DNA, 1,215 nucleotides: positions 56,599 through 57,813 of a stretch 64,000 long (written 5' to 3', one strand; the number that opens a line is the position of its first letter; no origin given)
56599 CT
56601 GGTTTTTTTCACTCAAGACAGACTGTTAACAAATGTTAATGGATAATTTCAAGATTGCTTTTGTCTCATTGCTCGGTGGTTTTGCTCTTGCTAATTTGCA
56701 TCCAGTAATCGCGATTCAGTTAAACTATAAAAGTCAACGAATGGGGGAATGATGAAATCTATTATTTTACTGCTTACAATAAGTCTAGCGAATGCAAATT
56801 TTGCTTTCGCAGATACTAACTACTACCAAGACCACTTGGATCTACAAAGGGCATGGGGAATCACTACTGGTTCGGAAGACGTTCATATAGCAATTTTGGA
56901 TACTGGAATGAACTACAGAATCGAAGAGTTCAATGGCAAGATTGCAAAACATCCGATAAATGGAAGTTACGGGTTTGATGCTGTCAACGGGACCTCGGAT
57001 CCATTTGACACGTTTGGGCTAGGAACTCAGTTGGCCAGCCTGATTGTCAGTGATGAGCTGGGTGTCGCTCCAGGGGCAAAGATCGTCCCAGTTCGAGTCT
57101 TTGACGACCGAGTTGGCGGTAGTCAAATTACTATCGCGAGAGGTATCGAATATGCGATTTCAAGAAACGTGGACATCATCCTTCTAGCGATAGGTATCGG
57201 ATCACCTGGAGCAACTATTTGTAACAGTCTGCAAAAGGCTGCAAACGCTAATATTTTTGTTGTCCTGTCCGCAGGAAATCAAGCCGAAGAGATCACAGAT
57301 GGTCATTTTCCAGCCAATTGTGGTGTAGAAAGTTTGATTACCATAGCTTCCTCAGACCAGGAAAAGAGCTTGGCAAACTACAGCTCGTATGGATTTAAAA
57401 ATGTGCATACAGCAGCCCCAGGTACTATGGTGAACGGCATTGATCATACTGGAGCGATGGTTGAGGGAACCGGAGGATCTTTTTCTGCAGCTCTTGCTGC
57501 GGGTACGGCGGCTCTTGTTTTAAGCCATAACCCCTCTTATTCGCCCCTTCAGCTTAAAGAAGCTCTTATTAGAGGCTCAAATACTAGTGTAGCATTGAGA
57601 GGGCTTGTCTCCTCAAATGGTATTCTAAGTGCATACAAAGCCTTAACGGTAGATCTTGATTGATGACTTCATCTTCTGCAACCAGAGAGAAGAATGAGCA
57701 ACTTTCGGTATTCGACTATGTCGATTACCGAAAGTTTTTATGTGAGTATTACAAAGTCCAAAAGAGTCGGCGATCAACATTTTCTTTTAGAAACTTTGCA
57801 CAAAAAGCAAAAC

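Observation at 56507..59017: Operon led by a catalytic-His-less subtilase, coupled to a TIGR02147/DUF4423-like protein and a secreted protein, with its own HTH regulator and paired palindromes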

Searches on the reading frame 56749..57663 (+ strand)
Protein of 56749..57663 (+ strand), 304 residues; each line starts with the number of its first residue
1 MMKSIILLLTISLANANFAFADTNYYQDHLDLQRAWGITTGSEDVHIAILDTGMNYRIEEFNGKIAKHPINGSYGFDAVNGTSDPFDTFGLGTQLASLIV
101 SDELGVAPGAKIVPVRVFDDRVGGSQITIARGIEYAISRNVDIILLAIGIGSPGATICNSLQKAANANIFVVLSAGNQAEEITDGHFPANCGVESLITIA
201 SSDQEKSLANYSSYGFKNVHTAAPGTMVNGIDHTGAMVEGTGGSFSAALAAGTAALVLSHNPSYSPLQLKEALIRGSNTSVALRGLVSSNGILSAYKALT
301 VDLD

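Call 3: search_protein_families(library=pfam, proteins=[window:56749-57663:+], max_evalue=0.1)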
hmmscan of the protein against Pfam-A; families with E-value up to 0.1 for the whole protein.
window:56749-57663:+ (304 aa): 1 family
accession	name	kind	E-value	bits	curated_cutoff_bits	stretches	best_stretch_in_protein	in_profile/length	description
PF00082.27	Peptidase_S8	-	1.2e-32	113.9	21.8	1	44-277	3-273/288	Subtilase family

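Call 4: search_protein_families(library=ncbifam, proteins=[window:56749-57663:+], max_evalue=0.1)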
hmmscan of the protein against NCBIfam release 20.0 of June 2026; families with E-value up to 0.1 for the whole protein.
window:56749-57663:+ (304 aa): 5 families
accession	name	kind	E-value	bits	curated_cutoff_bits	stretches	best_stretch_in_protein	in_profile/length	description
TIGR03921.1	T7SS_mycosin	equivalog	3.4e-33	115.2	278.75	1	30-302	1-288/353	type VII secretion-associated serine protease mycosin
NF049966.1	QH_SP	equivalog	2.3e-14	53.3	165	1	47-275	2-209/219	subtilisin-like serine protease QhpE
TIGR03895.1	protease_PatA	subfamily_domain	1.1e-11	44.2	421.05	1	92-261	2-180/606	PatA/PatG family cyanobactin maturation protease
NF033595.1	denti_PrtP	equivalog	0.012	14.2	300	0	160-273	358-474/606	dentilisin complex serine proteinase subunit PrtP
NF040553.1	SGO_0316_fam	subfamily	0.034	11.7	1400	0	105-179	384-465/1486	SGO_0316/SGO_0317 family LPXTG-anchored serine peptidase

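Call 6: search_solved_structures(query=window:56749-57663:+, show_alignments=2)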
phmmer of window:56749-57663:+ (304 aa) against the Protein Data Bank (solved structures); distinct sequences matched with E-value up to 0.001: 149 (the best 60 are shown).
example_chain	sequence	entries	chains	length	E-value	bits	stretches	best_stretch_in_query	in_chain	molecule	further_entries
1dbi_A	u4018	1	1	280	3.7e-21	78.9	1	32-300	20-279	AK.1 SERINE PROTEASE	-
3vv3_A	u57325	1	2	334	1.7e-20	76.7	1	29-299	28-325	Deseasin MCP-01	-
8c4z_B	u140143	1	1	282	7.3e-20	74.6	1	32-282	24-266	Extracellular serine proteinase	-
1tec_E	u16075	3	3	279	1.1e-18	70.8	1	20-299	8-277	THERMITASE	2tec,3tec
1thm_A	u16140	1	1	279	1.6e-18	70.3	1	20-299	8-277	THERMITASE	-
1ndu_A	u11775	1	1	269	6.2e-18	68.3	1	52-294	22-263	Subtilisin Savinase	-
1c9j_A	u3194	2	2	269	1.6e-17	67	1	52-294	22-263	SERINE PROTEASE | Subtilisin Savinase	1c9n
1q5p_A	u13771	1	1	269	2.5e-17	66.3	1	52-294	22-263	Serine protease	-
5arb_A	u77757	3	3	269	5e-17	65.3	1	52-294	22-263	SUBTILISIN SAVINASE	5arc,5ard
1ah2_A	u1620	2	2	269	6.6e-17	65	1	52-294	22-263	SERINE PROTEASE PB92 | SUBTILISIN SAVINASE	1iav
1gci_A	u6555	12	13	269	6.7e-17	64.9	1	52-294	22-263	SUBTILISIN | Subtilisin Savinase | SAVINASE (TM)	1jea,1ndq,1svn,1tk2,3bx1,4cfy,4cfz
6pak_A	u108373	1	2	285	1.2e-16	64.1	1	52-273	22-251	Subtilisin E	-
1mpt_A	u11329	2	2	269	1.3e-16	64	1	52-286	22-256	M-PROTEASE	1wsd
1st3_A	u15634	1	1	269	1.5e-16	63.8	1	52-294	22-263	SUBTILISIN BL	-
1c9m_A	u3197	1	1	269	1.5e-16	63.8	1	52-294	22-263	SERINE PROTEASE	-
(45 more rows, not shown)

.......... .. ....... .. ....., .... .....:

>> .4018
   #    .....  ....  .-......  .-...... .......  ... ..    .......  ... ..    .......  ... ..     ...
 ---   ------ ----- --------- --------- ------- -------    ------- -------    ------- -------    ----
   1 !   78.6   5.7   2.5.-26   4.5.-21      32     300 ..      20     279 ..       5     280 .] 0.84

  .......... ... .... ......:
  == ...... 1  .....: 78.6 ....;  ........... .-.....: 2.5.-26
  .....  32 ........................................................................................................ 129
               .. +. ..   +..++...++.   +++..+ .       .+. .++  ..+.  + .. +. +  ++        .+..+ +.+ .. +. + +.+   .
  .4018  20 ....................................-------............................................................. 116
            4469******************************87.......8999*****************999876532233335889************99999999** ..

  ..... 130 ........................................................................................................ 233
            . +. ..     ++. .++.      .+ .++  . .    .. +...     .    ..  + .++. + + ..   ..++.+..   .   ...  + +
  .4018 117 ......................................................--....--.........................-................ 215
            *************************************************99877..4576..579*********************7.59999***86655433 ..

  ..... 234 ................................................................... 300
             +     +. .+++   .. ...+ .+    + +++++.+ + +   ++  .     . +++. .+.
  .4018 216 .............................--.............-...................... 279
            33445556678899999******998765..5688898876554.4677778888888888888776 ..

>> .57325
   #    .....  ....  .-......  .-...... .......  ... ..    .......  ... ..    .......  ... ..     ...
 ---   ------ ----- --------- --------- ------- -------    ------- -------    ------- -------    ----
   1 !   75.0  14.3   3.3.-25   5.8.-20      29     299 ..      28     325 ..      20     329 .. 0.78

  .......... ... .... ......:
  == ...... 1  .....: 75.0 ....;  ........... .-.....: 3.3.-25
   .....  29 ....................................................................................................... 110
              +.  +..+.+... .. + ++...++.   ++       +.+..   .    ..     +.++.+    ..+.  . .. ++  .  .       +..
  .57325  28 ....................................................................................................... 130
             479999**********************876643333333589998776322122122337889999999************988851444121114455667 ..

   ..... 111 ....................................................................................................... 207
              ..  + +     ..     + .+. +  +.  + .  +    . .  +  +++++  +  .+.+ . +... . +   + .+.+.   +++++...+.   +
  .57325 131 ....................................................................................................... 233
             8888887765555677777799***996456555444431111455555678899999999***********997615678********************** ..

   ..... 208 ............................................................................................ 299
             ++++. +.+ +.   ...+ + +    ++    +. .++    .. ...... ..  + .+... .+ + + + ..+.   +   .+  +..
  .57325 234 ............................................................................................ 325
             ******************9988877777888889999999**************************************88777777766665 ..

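Call 7: find_homologous_proteins(query=window:56749-57663:+, max_evalue=1e-10)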
Query window:56749-57663:+ (304 aa): 17 proteins with E <= 1e-10 among 7622 candidates.
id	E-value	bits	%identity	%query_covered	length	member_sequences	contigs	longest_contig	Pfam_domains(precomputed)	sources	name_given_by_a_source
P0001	8.5e-192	654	100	100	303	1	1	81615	PF00082.28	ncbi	-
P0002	6.1e-112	392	59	100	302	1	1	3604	PF00082.28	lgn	-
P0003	8.4e-111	388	57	100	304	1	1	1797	PF00082.28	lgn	-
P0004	3.1e-18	84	28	93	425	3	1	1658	PF22148.2,PF00082.28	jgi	jgi:thermitase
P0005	6.1e-16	77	25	89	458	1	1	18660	PF00082.28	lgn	-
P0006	1.1e-15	76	30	93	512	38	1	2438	PF00082.28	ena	-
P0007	1.5e-14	72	38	55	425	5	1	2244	PF00082.28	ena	-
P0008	1.6e-14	72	38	51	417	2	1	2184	PF00082.28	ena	-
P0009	7.5e-14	70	29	84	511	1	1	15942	PF00082.28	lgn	-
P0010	7.7e-13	66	30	83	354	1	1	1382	PF00082.28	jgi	jgi:type VII secretion-associated serine protease mycosin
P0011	1.4e-12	66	29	88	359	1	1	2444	PF00082.28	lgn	-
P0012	8.4e-12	63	26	83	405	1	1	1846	PF00082.28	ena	-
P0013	1.2e-11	63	33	57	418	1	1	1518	PF00082.28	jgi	jgi:subtilisin family serine protease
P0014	1.4e-11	62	28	71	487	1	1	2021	PF02369.23,PF00082.28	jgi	jgi:subtilisin family serine protease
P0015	2.6e-11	61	28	91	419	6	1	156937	PF00082.28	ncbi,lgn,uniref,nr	ncbi:type VII secretion-associated serine protease mycosin [Saccharothrix luteola]|uniref:type VII s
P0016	3.7e-11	61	26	92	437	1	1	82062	PF00082.28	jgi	jgi:type VII secretion-associated serine protease mycosin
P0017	6.3e-11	60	28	93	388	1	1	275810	PF00082.28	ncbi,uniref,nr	ncbi:hypothetical protein Val02_42520 [Virgisporangium aliadipatigenens]|uniref:Peptidase S8/S53 dom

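Call 8: find_encoding_contigs(protein=window:56749-57663:+, flank=10000, max_places=6)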
Protein window:56749-57663:+ (304 aa): no gene with exactly this product is on record in the collection.

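Call 10: find_encoding_contigs(protein=P0002, flank=10000)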
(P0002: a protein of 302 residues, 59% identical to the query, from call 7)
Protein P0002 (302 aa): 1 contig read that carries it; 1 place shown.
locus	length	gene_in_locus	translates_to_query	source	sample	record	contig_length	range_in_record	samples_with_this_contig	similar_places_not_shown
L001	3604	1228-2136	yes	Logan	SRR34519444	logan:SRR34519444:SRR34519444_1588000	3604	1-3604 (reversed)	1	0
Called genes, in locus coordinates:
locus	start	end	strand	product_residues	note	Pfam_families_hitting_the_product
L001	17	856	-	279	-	-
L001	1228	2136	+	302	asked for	PF00082:Peptidase_S8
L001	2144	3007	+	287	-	PF14394:DUF4423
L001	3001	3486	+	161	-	-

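Call 11: find_encoding_contigs(protein=P0003, flank=10000)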
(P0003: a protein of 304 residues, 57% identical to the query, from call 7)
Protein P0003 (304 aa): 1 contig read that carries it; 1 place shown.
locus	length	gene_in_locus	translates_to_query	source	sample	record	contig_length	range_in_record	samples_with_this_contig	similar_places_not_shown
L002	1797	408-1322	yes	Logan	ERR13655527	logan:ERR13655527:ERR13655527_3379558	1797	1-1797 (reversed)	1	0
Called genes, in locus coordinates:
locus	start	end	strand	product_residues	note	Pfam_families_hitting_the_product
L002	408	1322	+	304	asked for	PF00082:Peptidase_S8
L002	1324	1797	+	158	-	?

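Call 12: find_encoding_contigs(protein=P0001, flank=10000)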
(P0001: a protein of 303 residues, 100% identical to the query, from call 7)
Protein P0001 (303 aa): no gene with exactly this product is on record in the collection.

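Call 66: list_cluster_members(proteins=[P0001, P0018, P0138])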
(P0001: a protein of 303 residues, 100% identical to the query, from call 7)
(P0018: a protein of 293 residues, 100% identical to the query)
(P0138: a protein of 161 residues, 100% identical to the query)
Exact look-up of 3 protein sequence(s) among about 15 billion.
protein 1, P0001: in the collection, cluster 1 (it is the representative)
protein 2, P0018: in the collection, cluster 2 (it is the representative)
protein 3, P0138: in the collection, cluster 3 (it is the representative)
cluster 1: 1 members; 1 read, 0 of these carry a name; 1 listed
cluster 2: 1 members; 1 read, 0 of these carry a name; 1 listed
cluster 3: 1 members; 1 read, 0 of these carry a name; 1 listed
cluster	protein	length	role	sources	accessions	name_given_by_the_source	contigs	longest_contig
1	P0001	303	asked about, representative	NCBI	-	-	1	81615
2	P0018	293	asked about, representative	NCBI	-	-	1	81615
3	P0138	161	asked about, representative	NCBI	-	-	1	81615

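Call 84: search_protein_families(library=padloc, proteins=[window:56752-57663:+], max_evalue=0.01)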
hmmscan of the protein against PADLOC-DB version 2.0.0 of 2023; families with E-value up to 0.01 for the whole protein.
window:56752-57663:+ (303 aa): 1 family
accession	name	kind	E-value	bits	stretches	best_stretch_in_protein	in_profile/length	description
PDLC03014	subtilase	-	8.7e-11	39.9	1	41-278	171-377/391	-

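Call 91: find_related_loci(query=A8, collection=metagenome_contigs, flank=3500)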
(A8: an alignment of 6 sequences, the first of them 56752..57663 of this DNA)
Query A8 (303 aa) in metagenome_contigs; peptide patterns used: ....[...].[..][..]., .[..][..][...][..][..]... (x = any residue, [..] = any of these).
490 stretches matched a pattern; 93 encode a relative of the query (tblastn E <= 1e-3); the best 80 are kept; 80 distinct loci.
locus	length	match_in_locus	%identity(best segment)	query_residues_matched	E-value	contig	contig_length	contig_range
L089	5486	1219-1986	30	13-276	4e-28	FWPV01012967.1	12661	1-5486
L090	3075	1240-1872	33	27-227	1e-26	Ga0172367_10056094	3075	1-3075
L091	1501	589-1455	25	24-298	2e-25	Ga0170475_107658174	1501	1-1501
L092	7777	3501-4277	32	35-298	1e-24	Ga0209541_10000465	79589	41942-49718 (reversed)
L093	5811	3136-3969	29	1-274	2e-23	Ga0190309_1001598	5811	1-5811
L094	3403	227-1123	28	29-298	2e-22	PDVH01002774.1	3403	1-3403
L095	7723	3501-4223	30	27-253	5e-22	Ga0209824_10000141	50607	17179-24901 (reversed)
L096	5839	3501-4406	28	17-298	2e-20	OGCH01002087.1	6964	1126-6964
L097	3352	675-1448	28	29-300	5e-19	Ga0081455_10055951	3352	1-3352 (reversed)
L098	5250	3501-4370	27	16-300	3e-18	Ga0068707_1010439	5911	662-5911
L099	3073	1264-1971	28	12-227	3e-17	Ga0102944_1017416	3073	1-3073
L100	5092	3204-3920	30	33-277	4e-17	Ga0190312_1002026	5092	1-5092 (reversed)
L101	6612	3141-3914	27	29-300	6e-17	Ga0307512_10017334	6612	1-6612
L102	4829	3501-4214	29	48-292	7e-17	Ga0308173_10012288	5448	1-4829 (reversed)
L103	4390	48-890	29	34-298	1e-16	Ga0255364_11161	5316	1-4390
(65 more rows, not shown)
